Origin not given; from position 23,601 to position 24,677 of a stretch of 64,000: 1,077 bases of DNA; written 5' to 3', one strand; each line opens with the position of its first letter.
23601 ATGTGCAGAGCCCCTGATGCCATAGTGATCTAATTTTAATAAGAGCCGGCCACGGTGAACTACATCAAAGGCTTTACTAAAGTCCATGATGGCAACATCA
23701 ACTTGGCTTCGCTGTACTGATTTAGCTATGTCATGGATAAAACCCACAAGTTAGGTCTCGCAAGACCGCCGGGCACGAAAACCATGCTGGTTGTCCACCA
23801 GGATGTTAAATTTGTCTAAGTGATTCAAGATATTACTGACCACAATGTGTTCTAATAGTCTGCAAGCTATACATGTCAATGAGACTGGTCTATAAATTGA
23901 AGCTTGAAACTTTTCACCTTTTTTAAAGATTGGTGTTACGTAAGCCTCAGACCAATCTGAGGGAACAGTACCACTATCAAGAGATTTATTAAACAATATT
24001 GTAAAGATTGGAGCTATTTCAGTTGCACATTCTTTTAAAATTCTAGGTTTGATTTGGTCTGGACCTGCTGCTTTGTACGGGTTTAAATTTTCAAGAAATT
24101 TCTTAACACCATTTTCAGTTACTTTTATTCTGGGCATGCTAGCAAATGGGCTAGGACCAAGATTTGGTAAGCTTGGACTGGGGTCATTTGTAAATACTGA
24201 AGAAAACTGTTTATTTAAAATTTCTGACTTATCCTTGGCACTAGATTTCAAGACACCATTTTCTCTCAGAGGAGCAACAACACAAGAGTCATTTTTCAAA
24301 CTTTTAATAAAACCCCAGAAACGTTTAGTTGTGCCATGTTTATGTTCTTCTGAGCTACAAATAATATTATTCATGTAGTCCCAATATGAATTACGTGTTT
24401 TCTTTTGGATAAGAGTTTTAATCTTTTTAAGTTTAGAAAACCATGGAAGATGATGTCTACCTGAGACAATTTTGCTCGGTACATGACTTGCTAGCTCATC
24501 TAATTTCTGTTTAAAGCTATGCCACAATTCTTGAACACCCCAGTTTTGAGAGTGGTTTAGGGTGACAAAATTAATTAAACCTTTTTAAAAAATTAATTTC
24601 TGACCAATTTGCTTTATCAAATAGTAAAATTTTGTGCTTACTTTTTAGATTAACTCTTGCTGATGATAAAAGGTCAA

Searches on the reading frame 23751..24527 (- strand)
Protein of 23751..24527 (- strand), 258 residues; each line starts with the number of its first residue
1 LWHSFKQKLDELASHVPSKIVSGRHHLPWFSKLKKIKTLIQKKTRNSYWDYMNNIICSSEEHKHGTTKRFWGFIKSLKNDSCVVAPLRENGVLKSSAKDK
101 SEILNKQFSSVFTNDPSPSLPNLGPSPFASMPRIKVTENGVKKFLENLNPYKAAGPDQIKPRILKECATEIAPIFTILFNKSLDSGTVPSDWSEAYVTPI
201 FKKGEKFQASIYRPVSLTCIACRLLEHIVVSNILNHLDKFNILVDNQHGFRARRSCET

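Call 12: search_protein_families(library=pfam, proteins=[window:23751-24527:-], max_evalue=0.01)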
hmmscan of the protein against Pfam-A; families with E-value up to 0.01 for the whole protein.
window:23751-24527:- (258 aa): 1 family
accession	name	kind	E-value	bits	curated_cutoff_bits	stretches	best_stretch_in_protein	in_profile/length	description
PF00078.32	RVT_1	-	0.00072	19.7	29.6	1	203-257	4-51/205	Reverse transcriptase (RNA-dependent DNA polymerase)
